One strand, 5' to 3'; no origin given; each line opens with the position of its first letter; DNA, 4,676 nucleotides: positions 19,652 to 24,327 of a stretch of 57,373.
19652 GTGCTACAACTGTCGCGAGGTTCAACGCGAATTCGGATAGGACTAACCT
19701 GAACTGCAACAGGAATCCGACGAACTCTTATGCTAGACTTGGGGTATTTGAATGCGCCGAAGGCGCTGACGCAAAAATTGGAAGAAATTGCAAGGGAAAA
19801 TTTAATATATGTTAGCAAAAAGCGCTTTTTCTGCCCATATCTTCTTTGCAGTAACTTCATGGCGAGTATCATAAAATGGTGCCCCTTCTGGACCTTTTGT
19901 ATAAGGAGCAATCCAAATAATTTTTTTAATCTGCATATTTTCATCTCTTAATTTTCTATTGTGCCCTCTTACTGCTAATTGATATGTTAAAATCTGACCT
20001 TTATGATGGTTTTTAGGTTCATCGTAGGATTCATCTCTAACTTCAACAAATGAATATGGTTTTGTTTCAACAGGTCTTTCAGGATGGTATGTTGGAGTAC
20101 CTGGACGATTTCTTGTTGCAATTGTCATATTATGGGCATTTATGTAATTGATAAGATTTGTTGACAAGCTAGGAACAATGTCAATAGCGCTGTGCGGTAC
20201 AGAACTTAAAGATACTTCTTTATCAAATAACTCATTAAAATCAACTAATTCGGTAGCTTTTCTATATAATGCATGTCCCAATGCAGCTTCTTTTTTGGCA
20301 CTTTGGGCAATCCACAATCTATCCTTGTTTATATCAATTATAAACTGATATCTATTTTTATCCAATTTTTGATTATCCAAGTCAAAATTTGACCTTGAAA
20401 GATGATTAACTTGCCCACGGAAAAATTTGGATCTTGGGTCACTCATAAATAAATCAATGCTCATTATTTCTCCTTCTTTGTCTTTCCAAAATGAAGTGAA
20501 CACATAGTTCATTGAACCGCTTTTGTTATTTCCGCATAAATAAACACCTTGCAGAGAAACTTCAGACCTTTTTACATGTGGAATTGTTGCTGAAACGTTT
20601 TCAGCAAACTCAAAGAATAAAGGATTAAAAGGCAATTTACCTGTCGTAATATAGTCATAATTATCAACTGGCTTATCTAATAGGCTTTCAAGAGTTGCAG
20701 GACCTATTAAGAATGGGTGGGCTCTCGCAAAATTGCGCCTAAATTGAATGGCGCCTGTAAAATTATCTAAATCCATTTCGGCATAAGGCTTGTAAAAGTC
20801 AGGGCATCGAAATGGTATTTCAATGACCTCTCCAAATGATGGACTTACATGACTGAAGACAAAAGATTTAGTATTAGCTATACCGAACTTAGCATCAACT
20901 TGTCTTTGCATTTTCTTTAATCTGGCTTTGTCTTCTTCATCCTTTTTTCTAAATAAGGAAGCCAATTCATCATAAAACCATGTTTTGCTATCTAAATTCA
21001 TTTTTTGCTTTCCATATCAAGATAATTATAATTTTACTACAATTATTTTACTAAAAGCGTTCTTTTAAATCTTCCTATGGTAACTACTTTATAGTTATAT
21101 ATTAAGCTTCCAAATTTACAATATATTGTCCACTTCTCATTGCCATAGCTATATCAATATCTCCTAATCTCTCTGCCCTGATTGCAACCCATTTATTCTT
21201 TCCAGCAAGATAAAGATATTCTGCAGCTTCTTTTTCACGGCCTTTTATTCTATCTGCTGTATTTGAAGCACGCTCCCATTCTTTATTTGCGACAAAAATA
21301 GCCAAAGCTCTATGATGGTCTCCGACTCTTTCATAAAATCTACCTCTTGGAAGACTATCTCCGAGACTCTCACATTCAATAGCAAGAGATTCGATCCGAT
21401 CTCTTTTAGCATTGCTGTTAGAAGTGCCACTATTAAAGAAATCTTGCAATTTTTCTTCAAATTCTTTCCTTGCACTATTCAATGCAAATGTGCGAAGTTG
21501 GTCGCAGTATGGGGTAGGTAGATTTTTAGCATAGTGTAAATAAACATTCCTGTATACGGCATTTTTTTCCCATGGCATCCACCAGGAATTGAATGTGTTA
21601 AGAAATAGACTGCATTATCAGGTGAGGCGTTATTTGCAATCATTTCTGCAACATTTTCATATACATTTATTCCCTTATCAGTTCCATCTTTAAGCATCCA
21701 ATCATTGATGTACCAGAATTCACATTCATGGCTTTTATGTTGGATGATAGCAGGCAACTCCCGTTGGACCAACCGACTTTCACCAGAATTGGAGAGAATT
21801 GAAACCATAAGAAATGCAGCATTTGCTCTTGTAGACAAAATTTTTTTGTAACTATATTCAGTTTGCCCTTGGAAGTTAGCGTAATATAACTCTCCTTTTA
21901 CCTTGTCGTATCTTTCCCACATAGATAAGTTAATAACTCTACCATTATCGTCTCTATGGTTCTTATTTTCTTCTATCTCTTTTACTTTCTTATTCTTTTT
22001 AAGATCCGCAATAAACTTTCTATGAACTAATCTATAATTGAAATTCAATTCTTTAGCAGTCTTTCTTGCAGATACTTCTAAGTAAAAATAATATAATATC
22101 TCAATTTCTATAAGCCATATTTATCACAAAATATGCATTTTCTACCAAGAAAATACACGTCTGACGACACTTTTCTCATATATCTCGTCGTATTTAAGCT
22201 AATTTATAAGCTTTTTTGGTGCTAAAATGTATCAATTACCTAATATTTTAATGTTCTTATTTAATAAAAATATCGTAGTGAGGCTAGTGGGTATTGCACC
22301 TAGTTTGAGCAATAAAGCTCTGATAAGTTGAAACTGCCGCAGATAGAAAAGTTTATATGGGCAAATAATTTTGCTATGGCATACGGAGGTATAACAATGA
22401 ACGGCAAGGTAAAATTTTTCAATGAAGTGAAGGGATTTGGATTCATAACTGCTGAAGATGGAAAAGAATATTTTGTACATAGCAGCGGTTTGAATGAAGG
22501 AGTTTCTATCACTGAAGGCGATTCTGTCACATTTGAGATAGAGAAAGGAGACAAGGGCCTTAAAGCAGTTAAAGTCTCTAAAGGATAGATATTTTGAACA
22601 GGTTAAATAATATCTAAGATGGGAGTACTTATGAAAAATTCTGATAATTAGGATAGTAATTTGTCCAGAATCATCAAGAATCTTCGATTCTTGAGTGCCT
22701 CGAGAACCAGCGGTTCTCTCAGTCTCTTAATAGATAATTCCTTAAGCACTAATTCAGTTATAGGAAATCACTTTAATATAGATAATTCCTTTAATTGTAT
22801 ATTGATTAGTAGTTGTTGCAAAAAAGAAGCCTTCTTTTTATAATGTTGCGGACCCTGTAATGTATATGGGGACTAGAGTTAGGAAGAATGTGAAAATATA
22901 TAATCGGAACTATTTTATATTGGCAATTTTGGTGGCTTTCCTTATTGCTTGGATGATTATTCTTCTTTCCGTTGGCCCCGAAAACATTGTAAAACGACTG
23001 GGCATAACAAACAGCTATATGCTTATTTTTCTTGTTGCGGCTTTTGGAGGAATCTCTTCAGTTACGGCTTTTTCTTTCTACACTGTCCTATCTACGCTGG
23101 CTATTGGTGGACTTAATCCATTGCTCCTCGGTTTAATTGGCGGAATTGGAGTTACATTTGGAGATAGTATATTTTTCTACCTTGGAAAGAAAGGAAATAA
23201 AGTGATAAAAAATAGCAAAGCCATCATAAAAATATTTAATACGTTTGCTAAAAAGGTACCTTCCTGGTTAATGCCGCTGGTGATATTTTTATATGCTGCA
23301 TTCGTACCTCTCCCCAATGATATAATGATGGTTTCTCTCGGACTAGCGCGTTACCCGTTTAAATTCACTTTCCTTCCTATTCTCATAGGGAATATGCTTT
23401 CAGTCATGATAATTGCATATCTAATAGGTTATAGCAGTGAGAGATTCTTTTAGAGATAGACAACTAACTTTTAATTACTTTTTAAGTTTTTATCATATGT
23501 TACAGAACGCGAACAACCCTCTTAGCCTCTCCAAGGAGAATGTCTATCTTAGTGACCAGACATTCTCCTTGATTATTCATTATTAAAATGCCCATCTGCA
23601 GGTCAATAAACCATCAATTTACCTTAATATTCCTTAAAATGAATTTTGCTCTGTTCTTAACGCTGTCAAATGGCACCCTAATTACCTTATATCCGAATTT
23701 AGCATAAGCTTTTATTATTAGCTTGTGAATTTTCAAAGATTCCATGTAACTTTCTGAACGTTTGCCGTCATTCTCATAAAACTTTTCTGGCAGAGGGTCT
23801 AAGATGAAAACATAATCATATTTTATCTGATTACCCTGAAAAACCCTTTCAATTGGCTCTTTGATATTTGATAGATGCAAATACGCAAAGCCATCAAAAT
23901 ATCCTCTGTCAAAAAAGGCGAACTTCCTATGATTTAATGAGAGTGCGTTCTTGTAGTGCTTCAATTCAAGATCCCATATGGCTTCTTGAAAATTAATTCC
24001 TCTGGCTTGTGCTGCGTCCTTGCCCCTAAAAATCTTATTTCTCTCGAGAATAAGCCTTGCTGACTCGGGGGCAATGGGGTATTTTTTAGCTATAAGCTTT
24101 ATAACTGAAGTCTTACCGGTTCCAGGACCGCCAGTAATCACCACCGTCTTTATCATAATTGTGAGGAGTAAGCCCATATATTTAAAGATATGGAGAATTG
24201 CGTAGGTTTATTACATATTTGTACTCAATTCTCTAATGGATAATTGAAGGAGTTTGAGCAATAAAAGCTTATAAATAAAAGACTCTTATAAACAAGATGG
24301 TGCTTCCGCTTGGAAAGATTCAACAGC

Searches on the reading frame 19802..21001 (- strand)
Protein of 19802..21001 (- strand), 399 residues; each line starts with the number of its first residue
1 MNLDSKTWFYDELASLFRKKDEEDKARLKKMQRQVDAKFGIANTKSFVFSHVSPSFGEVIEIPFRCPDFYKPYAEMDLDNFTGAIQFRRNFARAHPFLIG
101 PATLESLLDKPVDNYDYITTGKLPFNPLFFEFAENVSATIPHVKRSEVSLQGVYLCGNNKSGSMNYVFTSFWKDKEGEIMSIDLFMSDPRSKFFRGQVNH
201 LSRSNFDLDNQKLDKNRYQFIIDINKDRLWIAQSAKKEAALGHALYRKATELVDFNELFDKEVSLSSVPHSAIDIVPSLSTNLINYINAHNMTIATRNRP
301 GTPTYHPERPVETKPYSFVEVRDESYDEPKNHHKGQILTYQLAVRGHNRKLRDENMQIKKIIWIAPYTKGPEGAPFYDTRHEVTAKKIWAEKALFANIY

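Call 10: search_protein_families(library=pfam, proteins=[window:19802-21001:-], max_evalue=0.01)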
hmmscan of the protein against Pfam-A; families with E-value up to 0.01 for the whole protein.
window:19802-21001:- (399 aa): 0 families

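Call 25: find_homologous_proteins(query=window:19802-21001:-)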
Query window:19802-21001:- (399 aa): 14 proteins with E <= 0.001 among 1692 candidates.
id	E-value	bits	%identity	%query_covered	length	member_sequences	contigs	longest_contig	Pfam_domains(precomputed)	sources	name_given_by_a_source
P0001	4.8e-175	600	65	100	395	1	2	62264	-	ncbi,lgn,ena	-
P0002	7.6e-160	550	60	98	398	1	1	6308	-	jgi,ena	-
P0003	6.7e-156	537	59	99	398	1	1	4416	-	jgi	-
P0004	2.8e-151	522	59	98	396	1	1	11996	-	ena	-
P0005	1.3e-140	487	62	86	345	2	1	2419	-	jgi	-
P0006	1.9e-126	440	52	98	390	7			-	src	-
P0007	6.8e-68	248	36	97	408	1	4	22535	-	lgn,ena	-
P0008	6.9e-34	136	29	97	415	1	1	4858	-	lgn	-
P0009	1.3e-32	131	29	97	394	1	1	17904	-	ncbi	-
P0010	1.0e-31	129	30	76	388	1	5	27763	PF26125.1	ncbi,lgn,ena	-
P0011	6.3e-31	126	32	76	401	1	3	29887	-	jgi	jgi:hypothetical protein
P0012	3.1e-26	110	28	98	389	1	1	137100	-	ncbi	-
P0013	5.9e-24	103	28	77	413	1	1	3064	-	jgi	-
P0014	1.4e-20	92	28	76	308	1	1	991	-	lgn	-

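Call 26: find_encoding_contigs(protein=P0001, flank=6000, max_places=3)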
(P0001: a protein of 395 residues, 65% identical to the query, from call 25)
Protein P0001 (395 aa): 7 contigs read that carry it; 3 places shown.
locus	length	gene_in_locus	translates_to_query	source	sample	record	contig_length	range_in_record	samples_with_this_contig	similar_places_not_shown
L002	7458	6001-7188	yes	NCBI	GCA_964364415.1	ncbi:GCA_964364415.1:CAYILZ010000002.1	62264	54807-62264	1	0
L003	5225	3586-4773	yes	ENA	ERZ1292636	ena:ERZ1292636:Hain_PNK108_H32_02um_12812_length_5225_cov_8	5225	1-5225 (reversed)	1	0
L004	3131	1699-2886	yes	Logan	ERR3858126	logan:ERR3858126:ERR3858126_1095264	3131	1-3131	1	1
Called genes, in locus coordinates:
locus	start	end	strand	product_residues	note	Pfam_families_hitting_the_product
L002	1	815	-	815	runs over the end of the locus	PF01326:PPDK_N, PF00391:PEP-utilizers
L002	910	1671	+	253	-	PF01978:TrmB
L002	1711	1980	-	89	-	-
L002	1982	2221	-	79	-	-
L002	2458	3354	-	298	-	PF02661:Fic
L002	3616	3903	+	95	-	-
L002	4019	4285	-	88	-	-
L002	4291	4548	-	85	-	PF10884:DUF2683 (weak)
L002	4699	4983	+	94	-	-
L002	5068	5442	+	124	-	PF00903:Glyoxalase, PF12681:Glyoxalase_2 (weak)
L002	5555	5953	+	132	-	PF13564:DoxX_2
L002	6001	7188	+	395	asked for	-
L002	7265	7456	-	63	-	?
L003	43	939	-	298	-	PF02661:Fic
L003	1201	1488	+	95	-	-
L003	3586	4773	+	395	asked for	-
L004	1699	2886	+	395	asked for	-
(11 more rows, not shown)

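Call 27: find_encoding_contigs(protein=P0002, flank=6000, max_places=3)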
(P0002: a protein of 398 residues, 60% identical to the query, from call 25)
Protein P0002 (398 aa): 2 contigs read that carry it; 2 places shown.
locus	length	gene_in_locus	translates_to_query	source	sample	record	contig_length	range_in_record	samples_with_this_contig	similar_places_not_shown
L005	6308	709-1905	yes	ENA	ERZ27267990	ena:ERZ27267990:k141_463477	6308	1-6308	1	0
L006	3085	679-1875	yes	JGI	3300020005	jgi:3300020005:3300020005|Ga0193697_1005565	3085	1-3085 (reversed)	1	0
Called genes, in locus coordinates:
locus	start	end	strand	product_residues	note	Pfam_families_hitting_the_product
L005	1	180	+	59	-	?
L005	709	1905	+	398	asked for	-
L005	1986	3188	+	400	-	PF00009:GTP_EFTU, PF03193:RsgA_GTPase (faint), PF01926:MMR_HSR1 (weak), PF09173:eIF2_C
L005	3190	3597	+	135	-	-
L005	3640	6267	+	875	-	PF00580:UvrD-helicase, PF01443:Viral_helicase1 (faint), PF13245:AAA_19, PF13361:UvrD_C, PF13538:UvrD_C_2 (faint), PF12705:PDDEXK_1 (weak)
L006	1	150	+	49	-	?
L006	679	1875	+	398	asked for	-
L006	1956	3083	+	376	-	?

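Call 28: find_encoding_contigs(protein=P0004, flank=6000, max_places=3)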
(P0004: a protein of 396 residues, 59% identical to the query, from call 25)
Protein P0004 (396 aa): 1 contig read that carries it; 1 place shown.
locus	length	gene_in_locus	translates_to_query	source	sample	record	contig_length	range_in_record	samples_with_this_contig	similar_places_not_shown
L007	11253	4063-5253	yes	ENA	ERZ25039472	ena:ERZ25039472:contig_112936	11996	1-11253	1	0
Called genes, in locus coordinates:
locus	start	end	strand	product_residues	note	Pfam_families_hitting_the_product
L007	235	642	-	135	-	-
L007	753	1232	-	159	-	-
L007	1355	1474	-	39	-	-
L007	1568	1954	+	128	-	PF00903:Glyoxalase, PF13669:Glyoxalase_4 (weak)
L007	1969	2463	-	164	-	-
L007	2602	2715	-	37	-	-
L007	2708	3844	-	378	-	-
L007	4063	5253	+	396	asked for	-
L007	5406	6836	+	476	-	PF00709:Adenylsucc_synt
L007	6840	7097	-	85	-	-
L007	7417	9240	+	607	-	PF01909:NTP_transf_2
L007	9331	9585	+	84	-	PF01247:Ribosomal_L35Ae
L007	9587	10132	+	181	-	PF00252:Ribosomal_L16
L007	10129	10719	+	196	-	PF00702:Hydrolase (weak), PF13419:HAD_2, PF13242:Hydrolase_like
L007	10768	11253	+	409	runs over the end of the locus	?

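Call 29: find_encoding_contigs(protein=P0007, flank=6000, max_places=4)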
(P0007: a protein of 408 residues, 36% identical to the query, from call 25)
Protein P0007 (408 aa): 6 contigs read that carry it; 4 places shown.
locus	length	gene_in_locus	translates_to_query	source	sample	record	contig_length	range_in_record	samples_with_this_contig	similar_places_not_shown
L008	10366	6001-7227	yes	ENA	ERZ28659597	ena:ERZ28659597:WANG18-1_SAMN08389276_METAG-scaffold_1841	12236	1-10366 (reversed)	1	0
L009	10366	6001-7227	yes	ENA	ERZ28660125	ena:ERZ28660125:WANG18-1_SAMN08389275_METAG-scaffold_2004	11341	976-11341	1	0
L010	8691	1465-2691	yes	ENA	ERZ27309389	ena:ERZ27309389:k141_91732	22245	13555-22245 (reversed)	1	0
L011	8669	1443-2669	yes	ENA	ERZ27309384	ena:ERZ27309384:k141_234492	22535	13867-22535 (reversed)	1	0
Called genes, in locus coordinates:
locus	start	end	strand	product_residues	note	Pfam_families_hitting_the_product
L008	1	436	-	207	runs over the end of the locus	PF04542:Sigma70_r2, PF08281:Sigma70_r4_2, PF04545:Sigma70_r4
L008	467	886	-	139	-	PF00565:SNase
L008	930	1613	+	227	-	-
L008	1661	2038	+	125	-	PF13473:Cupredoxin_1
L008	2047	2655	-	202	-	PF14329:DUF4386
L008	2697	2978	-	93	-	PF13376:OmdA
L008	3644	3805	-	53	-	-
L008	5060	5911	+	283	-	-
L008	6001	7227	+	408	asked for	-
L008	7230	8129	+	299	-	-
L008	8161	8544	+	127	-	-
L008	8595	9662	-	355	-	-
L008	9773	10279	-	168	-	PF13302:Acetyltransf_3 (weak), PF13527:Acetyltransf_9, PF00583:Acetyltransf_1, PF13673:Acetyltransf_10 (weak), PF13420:Acetyltransf_4 (weak), PF13508:Acetyltransf_7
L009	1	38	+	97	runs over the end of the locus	-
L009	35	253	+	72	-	-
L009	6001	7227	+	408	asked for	-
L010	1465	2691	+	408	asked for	-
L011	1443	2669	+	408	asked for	-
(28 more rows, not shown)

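Call 86: search_protein_families(library=ncbifam, proteins=[window:19802-21001:-], max_evalue=0.001)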
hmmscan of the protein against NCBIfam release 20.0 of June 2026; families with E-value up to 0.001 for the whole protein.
window:19802-21001:- (399 aa): 0 families

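Call 87: find_encoding_contigs(protein=window:19802-21001:-, flank=4000, max_places=6)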
Protein window:19802-21001:- (399 aa): 22 contigs read that carry it; 5 places shown.
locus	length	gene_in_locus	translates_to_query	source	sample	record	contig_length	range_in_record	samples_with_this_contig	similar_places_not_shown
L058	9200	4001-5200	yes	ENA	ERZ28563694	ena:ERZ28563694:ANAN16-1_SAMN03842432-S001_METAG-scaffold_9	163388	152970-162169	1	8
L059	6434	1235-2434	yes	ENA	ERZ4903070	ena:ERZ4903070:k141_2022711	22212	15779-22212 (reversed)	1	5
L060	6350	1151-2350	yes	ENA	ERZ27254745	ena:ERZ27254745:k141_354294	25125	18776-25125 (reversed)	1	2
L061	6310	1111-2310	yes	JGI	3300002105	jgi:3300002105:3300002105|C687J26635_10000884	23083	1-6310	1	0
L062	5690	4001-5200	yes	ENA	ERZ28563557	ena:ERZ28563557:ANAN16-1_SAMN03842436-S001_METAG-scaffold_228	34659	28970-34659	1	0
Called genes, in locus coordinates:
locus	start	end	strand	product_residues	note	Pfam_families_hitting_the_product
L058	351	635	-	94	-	PF01329:Pterin_4a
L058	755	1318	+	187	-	PF13521:AAA_28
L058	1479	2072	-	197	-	PF09335:VTT_dom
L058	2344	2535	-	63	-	PF00313:CSD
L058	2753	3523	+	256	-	-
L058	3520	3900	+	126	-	-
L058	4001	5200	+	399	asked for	-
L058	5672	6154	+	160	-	PF09079:WHD_Cdc6 (weak)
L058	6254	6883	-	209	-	-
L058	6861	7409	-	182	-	-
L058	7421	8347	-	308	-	PF08843:AbiEii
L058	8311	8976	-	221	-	-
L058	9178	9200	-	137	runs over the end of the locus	-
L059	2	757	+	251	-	?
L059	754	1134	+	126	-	-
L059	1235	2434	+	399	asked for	-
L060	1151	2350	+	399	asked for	-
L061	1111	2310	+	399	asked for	-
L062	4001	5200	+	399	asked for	-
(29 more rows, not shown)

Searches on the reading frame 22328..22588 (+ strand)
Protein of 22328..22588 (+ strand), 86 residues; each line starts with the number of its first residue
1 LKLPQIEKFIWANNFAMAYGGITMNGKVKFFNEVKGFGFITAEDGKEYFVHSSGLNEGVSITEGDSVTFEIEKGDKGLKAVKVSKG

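Call 10: search_protein_families(library=pfam, proteins=[window:22328-22588:+], max_evalue=0.01)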
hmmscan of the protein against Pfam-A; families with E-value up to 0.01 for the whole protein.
window:22328-22588:+ (86 aa): 2 families
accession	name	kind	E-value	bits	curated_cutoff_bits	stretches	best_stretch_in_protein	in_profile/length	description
PF00313.28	CSD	-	2.3e-18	66.2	27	1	24-85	1-65/66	'Cold-shock' DNA-binding domain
PF08206.17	OB_RNB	-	9.3e-05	22.5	24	1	35-79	8-50/58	Ribonuclease B OB domain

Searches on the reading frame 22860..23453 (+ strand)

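Call 16: search_protein_families(library=pfam, proteins=[window:22860-23453:+], max_evalue=0.001)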
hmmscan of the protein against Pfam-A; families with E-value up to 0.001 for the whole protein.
window:22860-23453:+ (197 aa): 1 family
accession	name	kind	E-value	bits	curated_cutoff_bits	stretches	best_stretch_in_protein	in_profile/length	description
PF09335.16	VTT_dom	-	3e-07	31.4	33.9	1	75-189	4-121/123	VTT domain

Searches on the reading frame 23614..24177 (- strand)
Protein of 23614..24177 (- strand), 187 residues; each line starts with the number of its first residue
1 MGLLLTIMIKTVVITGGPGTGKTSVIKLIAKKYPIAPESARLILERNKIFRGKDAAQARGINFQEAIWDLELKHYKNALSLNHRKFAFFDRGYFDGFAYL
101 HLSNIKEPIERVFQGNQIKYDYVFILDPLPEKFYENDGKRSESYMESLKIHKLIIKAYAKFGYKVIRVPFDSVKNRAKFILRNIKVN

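Call 16: search_protein_families(library=pfam, proteins=[window:23614-24177:-], max_evalue=0.001)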
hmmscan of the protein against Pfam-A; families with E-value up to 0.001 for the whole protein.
window:23614-24177:- (187 aa): 2 families
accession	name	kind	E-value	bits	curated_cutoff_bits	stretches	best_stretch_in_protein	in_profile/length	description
PF13521.12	AAA_28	-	3.7e-32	112.3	27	1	12-176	2-164/164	AAA domain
PF13245.12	AAA_19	-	7.2e-05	23.4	25.1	1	9-33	11-35/134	AAA domain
